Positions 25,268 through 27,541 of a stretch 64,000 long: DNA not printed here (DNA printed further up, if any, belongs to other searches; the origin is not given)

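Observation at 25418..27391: Self-sufficient acetamidino-forming amidotransferase: Ntn-glutaminase fused to a WbuX/PseA-type PP-loop enzyme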

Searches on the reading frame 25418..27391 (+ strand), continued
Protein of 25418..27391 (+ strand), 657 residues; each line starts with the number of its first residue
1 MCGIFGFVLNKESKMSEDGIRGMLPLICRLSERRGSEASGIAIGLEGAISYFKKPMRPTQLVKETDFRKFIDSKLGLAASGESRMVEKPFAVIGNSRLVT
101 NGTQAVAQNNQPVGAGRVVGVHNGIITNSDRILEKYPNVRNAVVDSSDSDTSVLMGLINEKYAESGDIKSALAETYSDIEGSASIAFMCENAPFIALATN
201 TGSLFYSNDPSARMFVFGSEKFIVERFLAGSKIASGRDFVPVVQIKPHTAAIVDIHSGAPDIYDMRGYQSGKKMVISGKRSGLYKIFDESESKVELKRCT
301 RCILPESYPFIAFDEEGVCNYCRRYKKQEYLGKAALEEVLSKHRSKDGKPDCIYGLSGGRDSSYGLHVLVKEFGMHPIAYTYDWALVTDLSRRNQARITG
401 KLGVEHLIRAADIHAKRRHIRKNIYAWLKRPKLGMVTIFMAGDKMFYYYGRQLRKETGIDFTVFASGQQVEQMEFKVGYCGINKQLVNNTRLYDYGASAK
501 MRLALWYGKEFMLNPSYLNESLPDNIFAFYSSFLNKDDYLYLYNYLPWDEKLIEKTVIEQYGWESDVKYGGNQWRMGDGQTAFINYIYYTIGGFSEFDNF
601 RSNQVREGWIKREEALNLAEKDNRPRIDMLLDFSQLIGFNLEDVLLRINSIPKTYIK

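Call 70: search_protein_representatives(protein=window:25418-27391:+)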
Query: 657 residues. Proteins with E-value up to 0.001 (for the whole library): 4838; up to 1e-10: 1772; up to 1e-30: 446. The best 150 are listed.
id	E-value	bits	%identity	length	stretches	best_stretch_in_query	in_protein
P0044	2.4e-206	703.2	49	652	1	1-655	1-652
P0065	1.0e-199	681.4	48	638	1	1-655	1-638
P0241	1.8e-190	650.8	48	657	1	1-655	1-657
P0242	3.5e-176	603.6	43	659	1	1-655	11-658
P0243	3.3e-174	597.1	45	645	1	1-655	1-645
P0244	8.4e-174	595.7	45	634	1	1-655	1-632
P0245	9.7e-174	595.5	47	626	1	1-654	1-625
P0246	2.1e-164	564.7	43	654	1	1-655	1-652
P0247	3.1e-162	557.5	43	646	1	1-655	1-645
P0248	6.3e-161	553.2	43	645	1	1-651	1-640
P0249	1.2e-160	552.2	40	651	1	1-655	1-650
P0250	1.5e-160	552.0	42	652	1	1-656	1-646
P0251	2.5e-160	551.2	44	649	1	1-655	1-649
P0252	2.4e-158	544.6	43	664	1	1-654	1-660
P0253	7.9e-156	536.4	43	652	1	1-655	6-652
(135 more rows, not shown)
